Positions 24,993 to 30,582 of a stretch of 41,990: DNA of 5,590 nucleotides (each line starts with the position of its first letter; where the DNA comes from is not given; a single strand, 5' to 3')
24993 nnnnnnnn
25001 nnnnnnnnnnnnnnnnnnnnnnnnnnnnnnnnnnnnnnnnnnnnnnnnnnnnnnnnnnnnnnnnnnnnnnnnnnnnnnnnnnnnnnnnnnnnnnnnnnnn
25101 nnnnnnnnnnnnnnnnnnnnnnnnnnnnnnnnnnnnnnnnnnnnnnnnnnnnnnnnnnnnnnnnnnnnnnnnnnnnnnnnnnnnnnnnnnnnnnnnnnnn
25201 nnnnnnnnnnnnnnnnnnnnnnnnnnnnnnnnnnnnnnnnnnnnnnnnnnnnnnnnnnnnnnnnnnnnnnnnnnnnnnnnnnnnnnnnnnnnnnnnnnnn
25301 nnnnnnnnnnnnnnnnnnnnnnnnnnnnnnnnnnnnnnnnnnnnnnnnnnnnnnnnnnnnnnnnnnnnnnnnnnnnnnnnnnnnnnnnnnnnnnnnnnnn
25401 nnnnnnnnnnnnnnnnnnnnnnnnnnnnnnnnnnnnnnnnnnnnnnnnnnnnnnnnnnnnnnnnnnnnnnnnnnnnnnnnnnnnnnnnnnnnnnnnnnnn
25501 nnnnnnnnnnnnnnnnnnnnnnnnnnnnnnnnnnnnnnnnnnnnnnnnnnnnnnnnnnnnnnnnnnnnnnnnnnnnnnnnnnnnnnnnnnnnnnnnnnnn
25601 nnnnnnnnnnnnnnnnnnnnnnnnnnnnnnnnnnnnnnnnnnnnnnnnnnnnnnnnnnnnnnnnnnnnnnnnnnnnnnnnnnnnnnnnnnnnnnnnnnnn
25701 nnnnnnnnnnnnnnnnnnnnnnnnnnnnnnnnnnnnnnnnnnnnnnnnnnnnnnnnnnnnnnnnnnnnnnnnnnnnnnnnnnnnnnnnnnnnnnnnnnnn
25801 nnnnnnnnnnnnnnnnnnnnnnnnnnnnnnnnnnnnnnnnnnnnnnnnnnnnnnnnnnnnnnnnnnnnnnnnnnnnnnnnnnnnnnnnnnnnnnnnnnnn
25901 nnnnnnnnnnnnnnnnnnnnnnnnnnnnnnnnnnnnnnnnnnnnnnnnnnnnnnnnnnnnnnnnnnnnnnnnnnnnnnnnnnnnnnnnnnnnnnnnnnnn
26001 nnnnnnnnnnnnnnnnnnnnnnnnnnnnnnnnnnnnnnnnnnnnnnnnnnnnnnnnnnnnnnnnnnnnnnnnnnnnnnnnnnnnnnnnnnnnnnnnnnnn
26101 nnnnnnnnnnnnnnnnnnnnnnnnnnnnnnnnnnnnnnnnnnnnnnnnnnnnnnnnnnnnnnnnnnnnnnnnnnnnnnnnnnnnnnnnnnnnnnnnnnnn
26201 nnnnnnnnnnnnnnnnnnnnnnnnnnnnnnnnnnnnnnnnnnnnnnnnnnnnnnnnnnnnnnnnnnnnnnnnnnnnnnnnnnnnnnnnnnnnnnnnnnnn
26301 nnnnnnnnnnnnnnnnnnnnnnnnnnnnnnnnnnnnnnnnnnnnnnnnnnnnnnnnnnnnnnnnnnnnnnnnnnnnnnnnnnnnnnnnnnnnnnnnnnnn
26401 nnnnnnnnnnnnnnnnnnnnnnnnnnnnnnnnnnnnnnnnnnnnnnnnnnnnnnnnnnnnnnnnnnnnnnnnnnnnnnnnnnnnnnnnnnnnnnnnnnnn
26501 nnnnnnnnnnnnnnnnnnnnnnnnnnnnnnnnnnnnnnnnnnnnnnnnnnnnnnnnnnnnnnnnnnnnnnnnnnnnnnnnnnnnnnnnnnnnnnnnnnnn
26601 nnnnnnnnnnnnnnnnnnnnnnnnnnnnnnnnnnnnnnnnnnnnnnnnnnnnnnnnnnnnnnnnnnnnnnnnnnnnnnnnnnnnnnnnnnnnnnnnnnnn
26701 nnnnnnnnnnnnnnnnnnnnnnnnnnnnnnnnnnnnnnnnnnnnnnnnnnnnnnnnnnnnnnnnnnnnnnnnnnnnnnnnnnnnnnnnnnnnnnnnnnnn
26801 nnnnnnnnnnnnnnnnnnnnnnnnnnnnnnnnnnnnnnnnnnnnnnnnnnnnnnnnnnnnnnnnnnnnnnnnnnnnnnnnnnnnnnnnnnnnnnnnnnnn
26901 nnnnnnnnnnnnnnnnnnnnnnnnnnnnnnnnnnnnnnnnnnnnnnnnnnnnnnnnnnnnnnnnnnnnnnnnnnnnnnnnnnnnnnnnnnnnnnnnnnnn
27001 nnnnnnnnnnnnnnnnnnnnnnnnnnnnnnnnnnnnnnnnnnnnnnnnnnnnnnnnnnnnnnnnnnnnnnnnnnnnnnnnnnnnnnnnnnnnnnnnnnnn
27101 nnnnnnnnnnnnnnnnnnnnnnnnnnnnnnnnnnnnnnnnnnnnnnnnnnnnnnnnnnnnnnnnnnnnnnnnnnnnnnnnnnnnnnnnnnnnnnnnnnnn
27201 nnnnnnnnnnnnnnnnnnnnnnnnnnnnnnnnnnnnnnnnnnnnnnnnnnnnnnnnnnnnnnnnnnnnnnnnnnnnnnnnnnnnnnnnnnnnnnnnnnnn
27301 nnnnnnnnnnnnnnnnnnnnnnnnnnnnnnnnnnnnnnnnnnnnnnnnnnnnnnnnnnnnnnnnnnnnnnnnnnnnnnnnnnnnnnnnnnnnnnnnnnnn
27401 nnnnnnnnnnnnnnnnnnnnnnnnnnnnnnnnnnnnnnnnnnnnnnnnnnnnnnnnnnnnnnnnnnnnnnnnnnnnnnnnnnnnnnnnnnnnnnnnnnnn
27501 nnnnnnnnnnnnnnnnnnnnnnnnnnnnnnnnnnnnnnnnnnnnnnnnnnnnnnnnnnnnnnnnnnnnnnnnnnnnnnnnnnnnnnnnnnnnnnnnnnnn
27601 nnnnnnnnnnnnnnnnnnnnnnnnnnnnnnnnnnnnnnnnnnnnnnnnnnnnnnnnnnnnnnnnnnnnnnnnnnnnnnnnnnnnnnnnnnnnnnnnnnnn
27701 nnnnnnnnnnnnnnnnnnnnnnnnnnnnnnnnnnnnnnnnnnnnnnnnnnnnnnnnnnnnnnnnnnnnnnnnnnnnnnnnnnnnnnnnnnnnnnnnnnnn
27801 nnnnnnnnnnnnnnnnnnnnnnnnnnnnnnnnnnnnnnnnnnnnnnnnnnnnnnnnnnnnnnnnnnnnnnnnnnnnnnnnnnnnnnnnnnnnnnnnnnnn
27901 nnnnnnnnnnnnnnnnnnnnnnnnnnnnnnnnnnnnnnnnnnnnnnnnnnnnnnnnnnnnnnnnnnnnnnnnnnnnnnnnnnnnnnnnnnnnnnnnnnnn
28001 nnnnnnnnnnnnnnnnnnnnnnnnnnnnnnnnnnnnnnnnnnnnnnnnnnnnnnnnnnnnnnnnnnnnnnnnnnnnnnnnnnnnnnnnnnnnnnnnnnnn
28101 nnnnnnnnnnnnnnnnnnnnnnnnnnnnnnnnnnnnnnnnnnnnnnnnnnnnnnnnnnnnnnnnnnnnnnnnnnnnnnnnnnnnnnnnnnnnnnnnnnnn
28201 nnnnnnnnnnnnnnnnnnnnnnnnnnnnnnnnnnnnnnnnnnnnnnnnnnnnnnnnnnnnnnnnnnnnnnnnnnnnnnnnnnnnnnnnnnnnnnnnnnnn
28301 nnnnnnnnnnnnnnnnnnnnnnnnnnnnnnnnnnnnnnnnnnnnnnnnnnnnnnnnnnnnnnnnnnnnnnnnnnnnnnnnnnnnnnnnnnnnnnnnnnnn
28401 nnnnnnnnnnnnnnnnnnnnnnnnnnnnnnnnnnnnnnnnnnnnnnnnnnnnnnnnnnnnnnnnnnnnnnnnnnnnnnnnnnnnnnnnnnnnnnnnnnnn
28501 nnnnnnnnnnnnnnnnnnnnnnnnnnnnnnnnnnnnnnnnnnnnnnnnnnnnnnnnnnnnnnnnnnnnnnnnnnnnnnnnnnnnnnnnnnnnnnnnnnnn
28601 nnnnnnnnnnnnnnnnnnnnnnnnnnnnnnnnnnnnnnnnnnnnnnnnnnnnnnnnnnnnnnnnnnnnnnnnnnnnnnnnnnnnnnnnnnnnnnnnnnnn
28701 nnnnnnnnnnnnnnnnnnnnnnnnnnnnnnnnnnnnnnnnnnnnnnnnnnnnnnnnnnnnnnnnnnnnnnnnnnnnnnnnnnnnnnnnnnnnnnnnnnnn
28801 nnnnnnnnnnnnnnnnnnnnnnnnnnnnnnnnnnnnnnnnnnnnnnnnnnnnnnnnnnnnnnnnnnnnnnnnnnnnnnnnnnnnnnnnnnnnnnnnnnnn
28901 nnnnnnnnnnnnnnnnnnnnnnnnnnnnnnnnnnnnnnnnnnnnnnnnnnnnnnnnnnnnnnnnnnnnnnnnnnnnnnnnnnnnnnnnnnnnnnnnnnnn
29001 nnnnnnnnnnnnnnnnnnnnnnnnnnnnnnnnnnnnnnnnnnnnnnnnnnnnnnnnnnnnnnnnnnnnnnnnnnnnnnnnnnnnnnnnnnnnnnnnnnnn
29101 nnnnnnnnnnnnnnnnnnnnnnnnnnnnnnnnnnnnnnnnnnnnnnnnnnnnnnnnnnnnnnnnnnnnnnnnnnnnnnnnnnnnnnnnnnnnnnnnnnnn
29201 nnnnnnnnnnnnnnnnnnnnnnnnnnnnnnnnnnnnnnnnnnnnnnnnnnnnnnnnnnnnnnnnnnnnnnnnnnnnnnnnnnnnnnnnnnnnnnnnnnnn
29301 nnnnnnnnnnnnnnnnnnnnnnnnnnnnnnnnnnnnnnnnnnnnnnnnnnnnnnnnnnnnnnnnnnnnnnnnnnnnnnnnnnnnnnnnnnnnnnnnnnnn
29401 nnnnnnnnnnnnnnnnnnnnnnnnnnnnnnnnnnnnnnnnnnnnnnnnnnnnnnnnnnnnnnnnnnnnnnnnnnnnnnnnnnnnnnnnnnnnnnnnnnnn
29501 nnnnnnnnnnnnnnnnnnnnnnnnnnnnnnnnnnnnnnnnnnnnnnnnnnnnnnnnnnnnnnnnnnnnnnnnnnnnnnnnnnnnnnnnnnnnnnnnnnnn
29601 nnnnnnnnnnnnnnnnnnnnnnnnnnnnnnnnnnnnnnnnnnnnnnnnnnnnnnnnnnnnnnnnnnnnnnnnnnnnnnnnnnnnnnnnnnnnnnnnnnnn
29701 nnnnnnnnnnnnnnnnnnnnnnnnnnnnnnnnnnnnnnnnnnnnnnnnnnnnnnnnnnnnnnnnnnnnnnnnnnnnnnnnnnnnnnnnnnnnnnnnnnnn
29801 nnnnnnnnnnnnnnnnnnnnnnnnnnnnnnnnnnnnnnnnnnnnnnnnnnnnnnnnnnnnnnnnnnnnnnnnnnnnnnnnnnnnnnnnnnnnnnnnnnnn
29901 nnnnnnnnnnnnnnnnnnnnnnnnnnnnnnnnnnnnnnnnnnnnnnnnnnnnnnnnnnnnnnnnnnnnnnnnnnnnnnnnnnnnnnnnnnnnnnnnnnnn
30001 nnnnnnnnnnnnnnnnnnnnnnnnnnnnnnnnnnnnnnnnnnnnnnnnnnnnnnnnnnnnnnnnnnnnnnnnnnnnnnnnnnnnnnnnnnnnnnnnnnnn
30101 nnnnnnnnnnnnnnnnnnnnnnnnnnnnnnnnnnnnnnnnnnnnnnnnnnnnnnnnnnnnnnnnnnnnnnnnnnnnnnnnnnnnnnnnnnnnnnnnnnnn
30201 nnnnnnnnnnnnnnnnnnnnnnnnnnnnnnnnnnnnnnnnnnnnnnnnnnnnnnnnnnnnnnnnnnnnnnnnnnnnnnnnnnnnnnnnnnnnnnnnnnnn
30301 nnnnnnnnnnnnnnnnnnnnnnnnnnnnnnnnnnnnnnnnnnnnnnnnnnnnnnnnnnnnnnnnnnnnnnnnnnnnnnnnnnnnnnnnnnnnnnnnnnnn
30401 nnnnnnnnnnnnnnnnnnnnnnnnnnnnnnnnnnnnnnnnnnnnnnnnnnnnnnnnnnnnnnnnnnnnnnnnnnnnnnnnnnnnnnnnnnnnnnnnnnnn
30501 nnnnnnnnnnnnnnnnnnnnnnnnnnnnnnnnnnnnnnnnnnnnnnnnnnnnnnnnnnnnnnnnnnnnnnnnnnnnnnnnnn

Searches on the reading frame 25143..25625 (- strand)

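Call 17: search_protein_families(library=pfam, proteins=[window:25143-25625:-], max_evalue=0.05)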
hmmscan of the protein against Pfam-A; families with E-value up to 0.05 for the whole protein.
window:25143-25625:- (160 aa): 2 families
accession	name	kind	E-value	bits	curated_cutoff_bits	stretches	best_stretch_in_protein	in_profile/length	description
PF18021.7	Agglutinin_C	-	0.0024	18.7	26.8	1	63-143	3-90/93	Agglutinin C-terminal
PF18022.7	Lectin_C_term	-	0.012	16.4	27.1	0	61-127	7-87/102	Ricin-type beta-trefoil lectin C-terminal domain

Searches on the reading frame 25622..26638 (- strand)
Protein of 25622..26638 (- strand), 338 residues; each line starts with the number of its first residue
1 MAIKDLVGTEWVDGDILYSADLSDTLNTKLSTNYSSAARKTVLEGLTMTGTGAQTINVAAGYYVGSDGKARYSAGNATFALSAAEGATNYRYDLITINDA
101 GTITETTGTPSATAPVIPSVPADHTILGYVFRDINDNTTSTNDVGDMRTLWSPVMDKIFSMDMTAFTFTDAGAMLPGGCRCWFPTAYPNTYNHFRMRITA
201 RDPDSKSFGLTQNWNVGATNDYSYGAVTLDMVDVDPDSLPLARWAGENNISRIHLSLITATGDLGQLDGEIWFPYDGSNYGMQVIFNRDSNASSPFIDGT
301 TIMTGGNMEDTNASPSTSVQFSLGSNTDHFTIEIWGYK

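Call 8: search_protein_families(library=phrogs, proteins=[window:25622-26638:-], max_evalue=0.1)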
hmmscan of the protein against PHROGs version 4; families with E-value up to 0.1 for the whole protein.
window:25622-26638:- (338 aa): 0 families

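Call 18: search_protein_families(library=pfam, proteins=[window:25622-26638:-], max_evalue=0.05)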
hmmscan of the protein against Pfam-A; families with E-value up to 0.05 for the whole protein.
window:25622-26638:- (338 aa): 1 family
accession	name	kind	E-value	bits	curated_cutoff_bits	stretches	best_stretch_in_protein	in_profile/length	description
PF16075.10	DUF4815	-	0.0008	18.3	30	1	91-143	380-432/570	Domain of unknown function (DUF4815)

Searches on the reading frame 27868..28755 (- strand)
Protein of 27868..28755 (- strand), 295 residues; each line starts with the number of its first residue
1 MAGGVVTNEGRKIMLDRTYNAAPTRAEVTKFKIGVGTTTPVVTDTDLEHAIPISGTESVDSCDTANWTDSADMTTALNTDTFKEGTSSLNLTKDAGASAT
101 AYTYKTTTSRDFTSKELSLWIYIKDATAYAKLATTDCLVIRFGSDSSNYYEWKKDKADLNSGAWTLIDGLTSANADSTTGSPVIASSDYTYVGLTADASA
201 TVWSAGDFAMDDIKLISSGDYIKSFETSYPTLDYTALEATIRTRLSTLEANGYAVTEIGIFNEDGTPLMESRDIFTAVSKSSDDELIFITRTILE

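Call 8: search_protein_families(library=phrogs, proteins=[window:27868-28755:-], max_evalue=0.1)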
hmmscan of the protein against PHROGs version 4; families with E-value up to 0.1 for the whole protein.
window:27868-28755:- (295 aa): 2 families
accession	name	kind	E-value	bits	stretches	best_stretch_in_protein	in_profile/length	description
phrog_5417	-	unknown function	2.1e-10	41.6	2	232-287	95-149/156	-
phrog_4176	-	tail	0.038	14.5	0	6-92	38-120/309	tail fiber protein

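Call 18: search_protein_families(library=pfam, proteins=[window:27868-28755:-], max_evalue=0.05)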
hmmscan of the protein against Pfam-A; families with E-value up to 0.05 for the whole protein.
window:27868-28755:- (295 aa): 0 families

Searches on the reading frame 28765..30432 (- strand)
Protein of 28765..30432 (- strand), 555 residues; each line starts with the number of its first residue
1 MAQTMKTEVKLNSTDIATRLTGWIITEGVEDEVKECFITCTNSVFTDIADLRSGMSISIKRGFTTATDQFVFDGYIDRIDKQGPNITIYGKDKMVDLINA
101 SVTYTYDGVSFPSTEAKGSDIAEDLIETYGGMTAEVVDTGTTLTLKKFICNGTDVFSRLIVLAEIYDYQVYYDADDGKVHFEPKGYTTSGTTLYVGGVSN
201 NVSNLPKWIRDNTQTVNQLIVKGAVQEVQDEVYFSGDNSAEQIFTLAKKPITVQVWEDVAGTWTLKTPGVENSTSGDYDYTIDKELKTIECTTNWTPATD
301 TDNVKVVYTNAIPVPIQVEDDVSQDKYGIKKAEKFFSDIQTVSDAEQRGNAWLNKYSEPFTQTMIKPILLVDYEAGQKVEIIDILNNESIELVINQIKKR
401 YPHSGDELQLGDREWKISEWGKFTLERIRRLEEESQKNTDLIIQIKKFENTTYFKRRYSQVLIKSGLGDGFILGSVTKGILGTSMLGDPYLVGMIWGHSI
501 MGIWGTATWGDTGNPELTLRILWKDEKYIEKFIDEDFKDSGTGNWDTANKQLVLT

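Call 8: search_protein_families(library=phrogs, proteins=[window:28765-30432:-], max_evalue=0.1)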
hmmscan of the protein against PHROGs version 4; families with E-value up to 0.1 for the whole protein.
window:28765-30432:- (555 aa): 4 families
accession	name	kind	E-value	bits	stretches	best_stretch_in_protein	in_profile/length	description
phrog_4930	-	tail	0.0008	19.7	1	20-175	18-165/319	baseplate hub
phrog_177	-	tail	0.0012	18.8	1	67-202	136-267/623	baseplate hub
phrog_11191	-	unknown function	0.0082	16.1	1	46-131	48-128/258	-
phrog_15015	-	unknown function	0.035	15.1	1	47-105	44-102/127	-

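Call 18: search_protein_families(library=pfam, proteins=[window:28765-30432:-], max_evalue=0.05)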
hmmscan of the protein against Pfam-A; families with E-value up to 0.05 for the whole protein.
window:28765-30432:- (555 aa): 0 families
